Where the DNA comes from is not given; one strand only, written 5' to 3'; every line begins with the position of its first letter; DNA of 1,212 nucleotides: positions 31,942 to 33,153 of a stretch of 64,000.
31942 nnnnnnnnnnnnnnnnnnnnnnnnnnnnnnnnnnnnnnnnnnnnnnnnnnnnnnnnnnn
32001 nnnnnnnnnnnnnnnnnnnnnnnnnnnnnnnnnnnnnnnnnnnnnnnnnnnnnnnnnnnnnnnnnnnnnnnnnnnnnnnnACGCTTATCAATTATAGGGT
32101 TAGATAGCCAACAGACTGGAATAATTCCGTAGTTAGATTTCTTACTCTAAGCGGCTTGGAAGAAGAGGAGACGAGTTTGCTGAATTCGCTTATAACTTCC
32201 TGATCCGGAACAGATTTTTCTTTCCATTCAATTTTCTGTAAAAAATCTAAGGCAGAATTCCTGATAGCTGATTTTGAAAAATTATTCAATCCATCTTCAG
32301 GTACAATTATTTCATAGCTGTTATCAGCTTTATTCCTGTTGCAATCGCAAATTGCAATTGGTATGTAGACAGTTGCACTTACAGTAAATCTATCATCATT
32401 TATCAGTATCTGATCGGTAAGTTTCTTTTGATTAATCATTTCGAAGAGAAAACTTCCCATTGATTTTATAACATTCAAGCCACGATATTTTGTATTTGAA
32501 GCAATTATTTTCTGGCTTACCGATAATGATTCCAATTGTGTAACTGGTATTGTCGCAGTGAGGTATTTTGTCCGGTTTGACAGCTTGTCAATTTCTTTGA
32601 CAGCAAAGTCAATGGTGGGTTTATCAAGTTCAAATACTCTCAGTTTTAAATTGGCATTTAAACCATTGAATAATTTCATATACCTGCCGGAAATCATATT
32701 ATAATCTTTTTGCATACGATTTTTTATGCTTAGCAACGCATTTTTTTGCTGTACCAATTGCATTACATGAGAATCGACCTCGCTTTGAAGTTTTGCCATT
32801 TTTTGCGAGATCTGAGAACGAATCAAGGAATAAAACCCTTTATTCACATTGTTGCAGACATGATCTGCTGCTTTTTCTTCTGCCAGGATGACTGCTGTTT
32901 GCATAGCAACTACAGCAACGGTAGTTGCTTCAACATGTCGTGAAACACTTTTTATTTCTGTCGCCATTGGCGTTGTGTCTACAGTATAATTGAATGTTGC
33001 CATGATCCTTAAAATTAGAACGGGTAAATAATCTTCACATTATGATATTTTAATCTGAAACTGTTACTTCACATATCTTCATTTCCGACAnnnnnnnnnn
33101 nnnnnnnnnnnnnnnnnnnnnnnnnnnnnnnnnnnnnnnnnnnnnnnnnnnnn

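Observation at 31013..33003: Tandem paralogs of an unrecognised protein family at the centre of the operon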

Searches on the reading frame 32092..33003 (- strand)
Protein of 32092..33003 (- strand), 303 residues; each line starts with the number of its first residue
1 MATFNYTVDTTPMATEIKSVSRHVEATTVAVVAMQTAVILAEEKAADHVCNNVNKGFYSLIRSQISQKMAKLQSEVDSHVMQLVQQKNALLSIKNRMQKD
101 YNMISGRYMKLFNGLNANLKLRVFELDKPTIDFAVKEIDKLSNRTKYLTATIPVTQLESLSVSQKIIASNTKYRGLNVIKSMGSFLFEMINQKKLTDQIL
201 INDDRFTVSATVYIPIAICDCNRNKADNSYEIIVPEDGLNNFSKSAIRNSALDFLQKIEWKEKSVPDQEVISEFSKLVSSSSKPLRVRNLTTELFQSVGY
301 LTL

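Call 4: search_protein_families(library=pfam, proteins=[window:32092-33003:-], max_evalue=0.1)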
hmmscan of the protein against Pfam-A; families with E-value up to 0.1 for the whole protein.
window:32092-33003:- (303 aa): 0 families

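Call 5: search_protein_families(library=padloc, proteins=[window:32092-33003:-], max_evalue=0.1)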
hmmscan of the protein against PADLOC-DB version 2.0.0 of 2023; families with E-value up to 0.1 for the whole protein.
window:32092-33003:- (303 aa): 0 families

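Call 6: search_protein_families(library=ncbifam, proteins=[window:32092-33003:-], max_evalue=0.1)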
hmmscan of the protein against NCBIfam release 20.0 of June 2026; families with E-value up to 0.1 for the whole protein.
window:32092-33003:- (303 aa): 2 families
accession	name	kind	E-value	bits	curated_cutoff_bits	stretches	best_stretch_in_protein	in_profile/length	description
NF053546.1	violacein_VioA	equivalog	0.0015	17.9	600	1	56-203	137-287/411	flavin-dependent violacein biosynthesis tryptophan-2 monooxygenase VioA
TIGR04166.1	methano_MtrB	equivalog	0.055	13.8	50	0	57-116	27-84/95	tetrahydromethanopterin S-methyltransferase subunit MtrB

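Call 7: search_protein_families(library=phrogs, proteins=[window:32092-33003:-], max_evalue=0.1)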
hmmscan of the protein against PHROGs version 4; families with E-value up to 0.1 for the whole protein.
window:32092-33003:- (303 aa): 1 family
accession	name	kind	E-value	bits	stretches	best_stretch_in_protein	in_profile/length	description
phrog_23897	-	unknown function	0.082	13.9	1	170-250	50-128/140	-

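Call 8: search_solved_structures(query=window:32092-33003:-, max_evalue=10)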
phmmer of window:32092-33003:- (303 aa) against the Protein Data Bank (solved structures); distinct sequences matched with E-value up to 10: 1.
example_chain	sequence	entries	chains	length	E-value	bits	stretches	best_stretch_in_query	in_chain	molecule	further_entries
4fi5_A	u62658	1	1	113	1.2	11.8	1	66-132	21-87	Nucleoprotein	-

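Call 10: find_homologous_proteins(query=window:32092-33003:-, max_evalue=0.001)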
Query window:32092-33003:- (303 aa): 1094 proteins with E <= 0.001 among 1813 candidates; the best 120 are listed.
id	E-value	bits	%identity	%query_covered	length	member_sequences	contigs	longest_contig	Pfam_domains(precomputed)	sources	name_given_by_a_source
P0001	3.8e-177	605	94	100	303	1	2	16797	-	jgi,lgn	jgi:hypothetical protein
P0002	1.6e-157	541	84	100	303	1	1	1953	-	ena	-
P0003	3.8e-154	530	82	100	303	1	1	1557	-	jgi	jgi:hypothetical protein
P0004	1.1e-153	528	100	82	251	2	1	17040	-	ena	-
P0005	7.4e-144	496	78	100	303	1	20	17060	-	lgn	-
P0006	9.3e-144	496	78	100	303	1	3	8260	-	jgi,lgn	-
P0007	2.7e-143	494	78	100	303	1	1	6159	-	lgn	-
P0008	4.5e-143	493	78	100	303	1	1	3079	-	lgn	-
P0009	5.1e-143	493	78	100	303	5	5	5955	-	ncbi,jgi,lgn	jgi:hypothetical protein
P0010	9.0e-143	492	78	100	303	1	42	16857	-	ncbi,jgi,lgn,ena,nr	ncbi:MAG TPA: hypothetical protein VJY12_00935 [Dysgonamonadaceae bacterium]|nr:hypothetical protein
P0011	9.1e-143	492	78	100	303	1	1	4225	-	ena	-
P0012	1.2e-142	492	78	100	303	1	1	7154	-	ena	-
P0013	1.3e-142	492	78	100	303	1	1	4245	-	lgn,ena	-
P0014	1.8e-142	491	78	100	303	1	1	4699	-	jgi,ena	-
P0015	2.2e-142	491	77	100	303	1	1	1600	-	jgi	-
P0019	3.3e-142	491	77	100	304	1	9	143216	-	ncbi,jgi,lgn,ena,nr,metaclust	ncbi:MAG: hypothetical protein A2W98_14585 [Bacteroidetes bacterium GWF2_33_38]|jgi:Tfp pilus assemb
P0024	3.8e-142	490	78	100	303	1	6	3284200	-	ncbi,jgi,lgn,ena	-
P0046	1.1e-141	489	78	100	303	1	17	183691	-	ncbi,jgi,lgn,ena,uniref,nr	ncbi:hypothetical protein BZG02_12870 [Labilibaculum filiforme]|uniref:Uncharacterized protein n=1 T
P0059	2.7e-141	488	77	100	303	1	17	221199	-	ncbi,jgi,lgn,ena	jgi:hypothetical protein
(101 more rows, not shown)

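Call 17: search_solved_structures(query=A1, max_evalue=10, show_alignments=2)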
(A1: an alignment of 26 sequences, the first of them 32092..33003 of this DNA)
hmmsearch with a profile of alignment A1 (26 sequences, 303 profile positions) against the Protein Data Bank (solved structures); distinct sequences matched with E-value up to 10: 0.

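Call 23: find_related_loci(query=A1, collection=genome_contigs, flank=10000)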
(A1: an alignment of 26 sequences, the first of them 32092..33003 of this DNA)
Query A1 (303 aa) in genome_contigs; peptide patterns used: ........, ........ (x = any residue, [..] = any of these).
333 stretches matched a pattern; 74 encode a relative of the query (tblastn E <= 1e-3); 74 distinct loci.
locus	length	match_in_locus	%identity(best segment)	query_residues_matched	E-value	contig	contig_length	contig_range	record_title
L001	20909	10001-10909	77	1-303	2e-156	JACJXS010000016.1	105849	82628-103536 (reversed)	MAG: Chitinophagales bacterium isolate HK-STAS-BACT-18 HK-STAS-BACT-18_16, whole genome shotgun sequence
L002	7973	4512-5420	78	1-303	6e-152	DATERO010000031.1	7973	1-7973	MAG TPA_asm: Dysgonamonadaceae bacterium isolate SMAG_U9075 k141_33706, whole genome shotgun sequence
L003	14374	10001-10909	78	1-303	3e-151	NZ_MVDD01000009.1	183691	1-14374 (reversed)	Labilibaculum filiforme strain 59.16B 2648548684, whole genome shotgun sequence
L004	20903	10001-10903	77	1-300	9e-151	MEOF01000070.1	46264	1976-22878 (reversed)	MAG: Bacteroidetes bacterium GWF2_33_38 gwf2_scaffold_972, whole genome shotgun sequence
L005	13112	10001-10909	78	1-303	7e-151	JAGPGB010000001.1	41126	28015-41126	MAG: Bacteroidales bacterium isolate Gw_SlDig_bin_235 Gw_SlDig_1304_length_41126_cov_114.439328, whole genome shotgun se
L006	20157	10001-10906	76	1-302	4e-150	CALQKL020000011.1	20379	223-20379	MAG: Chitinophaga pinensis isolate HRSG-E13-bin-119 genome assembly, contig: HRSG-E13-C1152, whole genome shotgun sequen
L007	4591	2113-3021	73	1-302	2e-152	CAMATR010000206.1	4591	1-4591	MAG: Chitinophaga pinensis isolate AH-24oct19-174 genome assembly, contig: AH-24oct19-C49639, whole genome shotgun seque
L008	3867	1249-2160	72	1-303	4e-154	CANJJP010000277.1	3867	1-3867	MAG: Bacteroidetes bacterium isolate RH-23may17-1114 genome assembly, contig: RH-23may17-C215688, whole genome shotgun s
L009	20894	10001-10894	73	1-297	1e-147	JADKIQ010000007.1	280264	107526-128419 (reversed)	MAG: Sphingobacteriales bacterium isolate Skiv_18-Q3-R9-52_MAXAC.081 tig00006388-10-2797750, whole genome shotgun sequen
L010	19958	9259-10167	76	1-303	1e-147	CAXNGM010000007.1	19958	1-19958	MAG: Bacteroidia bacterium isolate MsH-30apr19-353 genome assembly, contig: MsH-30apr19-C4972, whole genome shotgun sequ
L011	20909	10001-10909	71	2-303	2e-146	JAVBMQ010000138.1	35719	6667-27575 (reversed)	MAG: Bacteroidales bacterium isolate EPI_MAG_00056 c_000005473543, whole genome shotgun sequence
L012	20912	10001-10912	73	1-303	1e-144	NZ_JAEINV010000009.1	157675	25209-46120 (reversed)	MAG: Lutibacter sp. isolate MAG13 NODE_110_length_157675_cov_18.628993, whole genome shotgun sequence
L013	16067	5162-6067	71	1-303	8e-142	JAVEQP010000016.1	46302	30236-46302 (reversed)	MAG: Lentimicrobium sp. isolate BF_dRep_31 NODE_2182_length_46302_cov_16.720368_Biofilm4, whole genome shotgun sequence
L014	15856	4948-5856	70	1-303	9e-142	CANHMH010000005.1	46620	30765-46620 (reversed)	MAG: Flavobacteriales bacterium isolate RE-23may17-335 genome assembly, contig: RE-23may17-C1335, whole genome shotgun s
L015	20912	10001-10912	69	1-303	3e-139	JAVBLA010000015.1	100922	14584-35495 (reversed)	MAG: Bacteroidales bacterium isolate EPI_MAG_00011 c_000006119877, whole genome shotgun sequence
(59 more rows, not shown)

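Call 26: predict_structure(alignment_id=A3)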
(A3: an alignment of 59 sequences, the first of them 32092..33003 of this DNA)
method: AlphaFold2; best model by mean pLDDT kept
length: 303 residues; sequences in the alignment: 59
mean_pLDDT: 61.3   pTM: 0.24
mean pLDDT of the five models: 61.3, 58.0, 56.0, 55.9, 46.7
residues with pLDDT >= 90: 0; 70-90: 92; 50-70: 140; < 50: 71
segments of 3 or more residues with pLDDT < 50: 1-7, 127-160, 200-227
pLDDT, mean of each block of 10 residues (from residue 1): 44 63 62 60 60 61 76 82 86 86 77 71 51 39 33 38 52 58 61 56 42 41 47 67 76 72 70 70 68 70 61
secondary structure, 60 per line:
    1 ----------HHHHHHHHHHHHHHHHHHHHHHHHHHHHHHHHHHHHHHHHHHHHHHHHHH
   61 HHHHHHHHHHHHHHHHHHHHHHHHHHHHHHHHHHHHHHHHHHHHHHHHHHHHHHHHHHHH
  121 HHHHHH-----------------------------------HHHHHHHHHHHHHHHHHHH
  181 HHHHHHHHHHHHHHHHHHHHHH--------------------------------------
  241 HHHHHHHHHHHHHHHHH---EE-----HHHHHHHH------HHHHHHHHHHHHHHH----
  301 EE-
elements in order: H11-126 H162-202 H241-257 H268-275 H282-296

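Call 28: search_protein_representatives(alignment_id=A3)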
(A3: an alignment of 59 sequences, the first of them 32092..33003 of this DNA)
Query: 59 sequences, 352 profile positions. Proteins with E-value up to 0.001 (for the whole library): 657; up to 1e-10: 588; up to 1e-30: 421. The best 150 are listed.
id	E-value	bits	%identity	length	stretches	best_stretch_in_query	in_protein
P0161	8.3e-163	558.0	-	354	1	1-350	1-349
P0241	5.0e-123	427.2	-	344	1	1-349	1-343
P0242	1.6e-118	412.4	-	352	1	1-351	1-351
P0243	1.1e-116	406.4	-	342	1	1-349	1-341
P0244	1.2e-115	402.9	-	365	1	1-349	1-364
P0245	5.7e-111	387.5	-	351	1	1-349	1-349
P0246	2.3e-106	372.4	-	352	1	1-350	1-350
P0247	1.0e-104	367.0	-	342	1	1-351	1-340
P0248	1.1e-103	363.5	-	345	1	1-350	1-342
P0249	1.7e-101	356.4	-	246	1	1-187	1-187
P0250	3.8e-101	355.2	-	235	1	1-230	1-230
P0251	1.7e-100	353.1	-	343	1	1-350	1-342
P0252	1.1e-99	350.4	-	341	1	1-346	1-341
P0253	2.7e-99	349.1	-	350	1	1-349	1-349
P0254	7.5e-97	341.1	-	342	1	1-350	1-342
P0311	9.7e-75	268.4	-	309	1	45-343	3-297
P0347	1.5e-64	234.8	-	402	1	30-341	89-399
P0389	5.3e-58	213.3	-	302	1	48-349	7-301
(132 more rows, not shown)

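Call 41: find_encoding_contigs(protein=window:32092-33003:-, flank=10000, max_places=3)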
Protein window:32092-33003:- (303 aa): 2 contigs read that carry it; 2 places shown.
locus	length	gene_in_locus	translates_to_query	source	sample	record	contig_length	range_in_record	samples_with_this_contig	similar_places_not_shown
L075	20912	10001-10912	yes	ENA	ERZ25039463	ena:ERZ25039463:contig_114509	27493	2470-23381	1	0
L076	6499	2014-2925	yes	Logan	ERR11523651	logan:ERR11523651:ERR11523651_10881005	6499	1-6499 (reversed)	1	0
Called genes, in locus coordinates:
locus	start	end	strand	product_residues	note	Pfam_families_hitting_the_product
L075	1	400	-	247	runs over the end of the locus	PF00072:Response_reg, PF04397:LytTR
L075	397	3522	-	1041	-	PF07494:Reg_prop (weak), PF08450:SGL (faint), PF07495:Y_Y_Y, PF06580:His_kinase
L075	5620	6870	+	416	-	PF13421:Band_7_1, PF17032:Zn_ribbon_15 (faint), PF18912:DZR_2 (faint), PF12773:DZR, PF13248:Zn_ribbon_3 (faint), PF12773:DZR, PF13240:Zn_Ribbon_1 (weak)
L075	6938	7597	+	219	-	-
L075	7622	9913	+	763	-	-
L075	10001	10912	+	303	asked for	-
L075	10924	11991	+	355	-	-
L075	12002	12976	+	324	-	-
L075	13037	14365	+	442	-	-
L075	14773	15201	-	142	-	PF13474:SnoaL_3, PF14534:DUF4440, PF08332:CaMKII_AD (faint)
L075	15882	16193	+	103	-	-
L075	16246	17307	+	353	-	PF20245:DUF6600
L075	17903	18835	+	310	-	-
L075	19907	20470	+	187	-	-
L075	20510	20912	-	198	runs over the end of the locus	PF13349:DUF4097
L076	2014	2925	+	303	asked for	-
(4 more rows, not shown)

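Call 42: find_encoding_contigs(protein=P0024, flank=10000, max_places=4)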
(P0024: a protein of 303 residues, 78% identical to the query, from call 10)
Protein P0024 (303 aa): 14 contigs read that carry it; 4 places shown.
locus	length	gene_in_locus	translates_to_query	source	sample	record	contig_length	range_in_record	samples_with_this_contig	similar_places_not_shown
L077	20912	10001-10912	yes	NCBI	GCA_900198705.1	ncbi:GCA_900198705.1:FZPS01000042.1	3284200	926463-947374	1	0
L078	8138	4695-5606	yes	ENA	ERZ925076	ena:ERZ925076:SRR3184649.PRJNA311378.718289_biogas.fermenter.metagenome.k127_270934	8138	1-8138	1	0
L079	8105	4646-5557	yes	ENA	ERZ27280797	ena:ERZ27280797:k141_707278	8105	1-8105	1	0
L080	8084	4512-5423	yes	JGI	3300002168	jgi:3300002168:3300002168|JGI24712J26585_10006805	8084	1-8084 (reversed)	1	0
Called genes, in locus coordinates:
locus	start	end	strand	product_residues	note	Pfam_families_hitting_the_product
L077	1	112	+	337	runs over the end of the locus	-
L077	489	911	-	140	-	PF01035:DNA_binding_1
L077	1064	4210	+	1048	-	PF00580:UvrD-helicase, PF13245:AAA_19 (faint), PF13361:UvrD_C, PF13538:UvrD_C_2 (faint)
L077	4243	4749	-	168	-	-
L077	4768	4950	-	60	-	-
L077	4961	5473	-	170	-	PF01555:N6_N4_Mtase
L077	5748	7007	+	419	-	PF13421:Band_7_1, PF17032:Zn_ribbon_15 (faint), PF12773:DZR, PF18912:DZR_2 (faint), PF13248:Zn_ribbon_3 (faint), PF13240:Zn_Ribbon_1 (weak), PF12773:DZR, PF13240:Zn_Ribbon_1 (weak)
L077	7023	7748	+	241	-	-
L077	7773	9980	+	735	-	-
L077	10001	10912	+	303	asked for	-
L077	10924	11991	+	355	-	-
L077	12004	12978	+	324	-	-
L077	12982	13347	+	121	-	-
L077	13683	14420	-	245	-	-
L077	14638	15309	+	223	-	PF02308:MgtC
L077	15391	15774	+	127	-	PF07883:Cupin_2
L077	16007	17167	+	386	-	PF01041:DegT_DnrJ_EryC1, PF00155:Aminotran_1_2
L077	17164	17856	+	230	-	PF02348:CTP_transf_3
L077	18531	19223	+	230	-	PF13175:AAA_15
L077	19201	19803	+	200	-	-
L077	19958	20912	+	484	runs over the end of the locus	PF03062:MBOAT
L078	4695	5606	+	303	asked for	-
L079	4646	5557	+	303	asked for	-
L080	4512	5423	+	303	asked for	-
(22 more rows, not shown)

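Call 58: find_encoding_contigs(protein=P0046, flank=10000, max_places=2)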
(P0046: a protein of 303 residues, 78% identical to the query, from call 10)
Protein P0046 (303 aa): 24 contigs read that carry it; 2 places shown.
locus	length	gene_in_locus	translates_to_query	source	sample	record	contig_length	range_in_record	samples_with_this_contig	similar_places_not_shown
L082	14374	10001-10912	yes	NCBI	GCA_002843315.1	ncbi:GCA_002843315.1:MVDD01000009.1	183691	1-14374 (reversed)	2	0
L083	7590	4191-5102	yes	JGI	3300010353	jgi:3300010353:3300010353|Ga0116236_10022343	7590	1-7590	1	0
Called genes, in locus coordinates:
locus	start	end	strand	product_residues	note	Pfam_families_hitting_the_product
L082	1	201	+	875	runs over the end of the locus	PF22842:Pel9A-like_beta_helix, PF13229:Beta_helix, PF27624:Porph_assoc, PF18962:Por_Secre_tail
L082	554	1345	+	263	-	-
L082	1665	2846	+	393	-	PF13098:Thioredoxin_2 (faint), PF00578:AhpC-TSA, PF08534:Redoxin, PF13905:Thioredoxin_8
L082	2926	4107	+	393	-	PF13098:Thioredoxin_2 (faint), PF00578:AhpC-TSA, PF08534:Redoxin, PF13905:Thioredoxin_8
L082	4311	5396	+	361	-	PF13495:Phage_int_SAM_4, PF00589:Phage_integrase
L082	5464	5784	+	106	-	-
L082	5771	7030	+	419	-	PF13421:Band_7_1, PF17032:Zn_ribbon_15 (faint), PF12773:DZR, PF18912:DZR_2 (faint), PF13248:Zn_ribbon_3 (faint), PF13240:Zn_Ribbon_1 (weak), PF12773:DZR, PF13240:Zn_Ribbon_1 (weak)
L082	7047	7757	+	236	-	-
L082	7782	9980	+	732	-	-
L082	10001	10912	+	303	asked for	-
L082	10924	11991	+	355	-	-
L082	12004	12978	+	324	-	-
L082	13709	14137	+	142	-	-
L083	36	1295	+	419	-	PF13421:Band_7_1, PF17032:Zn_ribbon_15 (faint), PF12773:DZR, PF18912:DZR_2 (faint), PF13248:Zn_ribbon_3 (faint), PF13240:Zn_Ribbon_1 (weak), PF12773:DZR, PF13240:Zn_Ribbon_1 (weak)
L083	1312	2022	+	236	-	-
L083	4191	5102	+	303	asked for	-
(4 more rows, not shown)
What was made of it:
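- On Known anti-phage defence systems (PADLOC-DB v2): Some loci sit next to an integrase, a methyltransferase or AAA_15 (calls 42, 58).
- A tyrosine integrase lies next to the cassette in Labilibaculum, and a methyltransferase, UvrD and AAA_15 lie nearby in L077 (calls 42, 58).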

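Call 59: find_encoding_contigs(protein=P0059, flank=10000, max_places=2)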
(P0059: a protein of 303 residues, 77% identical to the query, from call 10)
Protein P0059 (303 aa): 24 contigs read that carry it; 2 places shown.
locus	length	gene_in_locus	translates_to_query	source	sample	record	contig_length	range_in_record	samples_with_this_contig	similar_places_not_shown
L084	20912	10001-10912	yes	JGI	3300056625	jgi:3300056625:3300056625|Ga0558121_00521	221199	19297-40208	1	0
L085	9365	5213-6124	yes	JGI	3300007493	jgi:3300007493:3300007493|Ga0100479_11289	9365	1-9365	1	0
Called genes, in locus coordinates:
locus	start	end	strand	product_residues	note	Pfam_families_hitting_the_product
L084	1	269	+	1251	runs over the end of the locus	PF07504:FTP, PF01447:Peptidase_M4, PF02868:Peptidase_M4_C, PF00431:CUB, PF23062:CUB_M02D8_5_3rd (faint), PF00431:CUB, PF18962:Por_Secre_tail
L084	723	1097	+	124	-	PF01022:HTH_5, PF13412:HTH_24 (weak), PF13601:HTH_34 (weak)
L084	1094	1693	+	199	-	PF02411:MerT, PF00403:HMA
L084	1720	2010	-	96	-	-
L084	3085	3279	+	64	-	-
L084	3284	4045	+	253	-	PF22945:LEM-3_GIY-YIG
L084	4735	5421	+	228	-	-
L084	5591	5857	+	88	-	-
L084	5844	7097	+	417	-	PF13421:Band_7_1, PF17032:Zn_ribbon_15 (faint), PF18912:DZR_2 (faint), PF12773:DZR, PF13248:Zn_ribbon_3 (faint), PF13240:Zn_Ribbon_1 (weak), PF12773:DZR, PF13240:Zn_Ribbon_1 (weak), +1 more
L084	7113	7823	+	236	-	-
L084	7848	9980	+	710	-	-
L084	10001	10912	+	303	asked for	-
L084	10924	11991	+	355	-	-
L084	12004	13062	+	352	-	-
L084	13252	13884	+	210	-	PF00440:TetR_N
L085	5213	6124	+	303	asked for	-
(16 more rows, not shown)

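Call 65: search_dna_similar(query=window:32092-33003:-, collection=plasmids, mode=protein, max_evalue=0.001)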
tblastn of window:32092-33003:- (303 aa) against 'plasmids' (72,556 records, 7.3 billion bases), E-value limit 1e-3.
No match.

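Call 66: search_dna_similar(query=window:32092-33003:-, collection=phages, mode=protein, max_evalue=0.001)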
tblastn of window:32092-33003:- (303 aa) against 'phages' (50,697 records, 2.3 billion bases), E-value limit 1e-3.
No match.

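Call 68: find_related_loci(query=A1, collection=viral_contigs, flank=10000)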
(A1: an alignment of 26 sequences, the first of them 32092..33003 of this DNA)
Query A1 (303 aa) in viral_contigs; peptide patterns used: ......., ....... (x = any residue, [..] = any of these).
68 stretches matched a pattern, but none encodes a relative of the query by tblastn (E <= 1e-3).
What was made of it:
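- On Known anti-phage defence systems (PADLOC-DB v2): There are no plasmid, phage or IMG/VR copies (calls 65, 66, 68).
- The cassette is absent from plasmid, phage and IMG/VR collections (calls 65, 66, 68).
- Tried and rejected: No relatives in plasmids, phage genomes or IMG/VR (calls 65, 66, 68).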

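Call 77: list_cluster_members(proteins=[P0046, P0183, P0019, P0204])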
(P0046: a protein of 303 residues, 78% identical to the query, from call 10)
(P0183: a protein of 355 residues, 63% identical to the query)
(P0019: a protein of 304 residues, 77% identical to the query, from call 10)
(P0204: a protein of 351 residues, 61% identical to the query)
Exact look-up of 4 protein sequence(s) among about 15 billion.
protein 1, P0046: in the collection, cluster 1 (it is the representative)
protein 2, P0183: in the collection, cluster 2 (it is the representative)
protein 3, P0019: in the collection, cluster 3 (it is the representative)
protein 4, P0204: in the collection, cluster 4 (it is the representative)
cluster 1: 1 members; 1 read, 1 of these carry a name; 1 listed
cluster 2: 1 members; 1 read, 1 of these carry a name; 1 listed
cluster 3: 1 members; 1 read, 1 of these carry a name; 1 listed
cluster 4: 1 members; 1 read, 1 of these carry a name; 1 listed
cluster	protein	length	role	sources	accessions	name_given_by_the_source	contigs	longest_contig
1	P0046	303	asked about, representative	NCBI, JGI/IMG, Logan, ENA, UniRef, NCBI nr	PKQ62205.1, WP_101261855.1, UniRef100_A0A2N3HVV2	hypothetical protein BZG02_12870 [Labilibaculum filiforme] | Uncharacterized protein n=1 Tax=Labilibaculum filiforme TaxID=1940526 ... | hypothetical protein [Labilibaculum filiforme]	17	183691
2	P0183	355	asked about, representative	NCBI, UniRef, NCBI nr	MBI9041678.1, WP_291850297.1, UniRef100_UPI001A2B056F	hypothetical protein [Lutibacter sp.] | hypothetical protein n=1 Tax=Lutibacter sp. TaxID=1925666 RepID=UPI001A2B056F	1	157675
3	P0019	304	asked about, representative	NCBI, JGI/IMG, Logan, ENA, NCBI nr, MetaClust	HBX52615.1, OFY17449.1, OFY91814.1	MAG: hypothetical protein A2W98_14585 [Bacteroidetes bacterium GWF2_33_38] | Tfp pilus assembly protein PilV | \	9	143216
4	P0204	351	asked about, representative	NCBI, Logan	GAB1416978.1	hypothetical protein MASR2M117_23840 [Paludibacter sp.]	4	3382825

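Call 79: fold_search(model_id=the predicted structure, library=pdb)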
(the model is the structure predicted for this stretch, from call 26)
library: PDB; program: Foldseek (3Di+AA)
matches with E <= 10: 6; with E <= 0.001: 0
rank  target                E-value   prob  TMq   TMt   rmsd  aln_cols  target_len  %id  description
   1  5o5c_D                2.6e+00  0.05  0.11  0.08  10.0        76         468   13  The crystal structure of DfoJ, the desferrioxamine biosynthetic pathway lysine decarboxylase from the fire blight dise (released 2018-02-28)
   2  9e2g_3Y               4.8e+00  0.05  0.14  0.17  25.3       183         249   10  Cryo-EM structure of 48 nm repeat of microtubule doublet from T. brucei flagellum (released 2025-03-12)
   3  9evs_i                8.9e+00  0.04  0.13  0.12  28.4       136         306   10  Structure of the flowering plant mitoribosome with P-site tRNA (released 2025-09-03)
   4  4pcb_A                8.9e+00  0.01  0.06  0.07  14.8        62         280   14  Conjugative Relaxase TrwC in complex with mutant OriT Dna (released 2014-09-17)
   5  9e2g_4A               9.5e+00  0.02  0.11  0.14  22.8       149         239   10  Cryo-EM structure of 48 nm repeat of microtubule doublet from T. brucei flagellum (released 2025-03-12)
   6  9gyt_i                9.5e+00  0.02  0.09  0.05  27.1       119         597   14  High resolution structure of B. oleracea mitoribosome (released 2025-10-15)
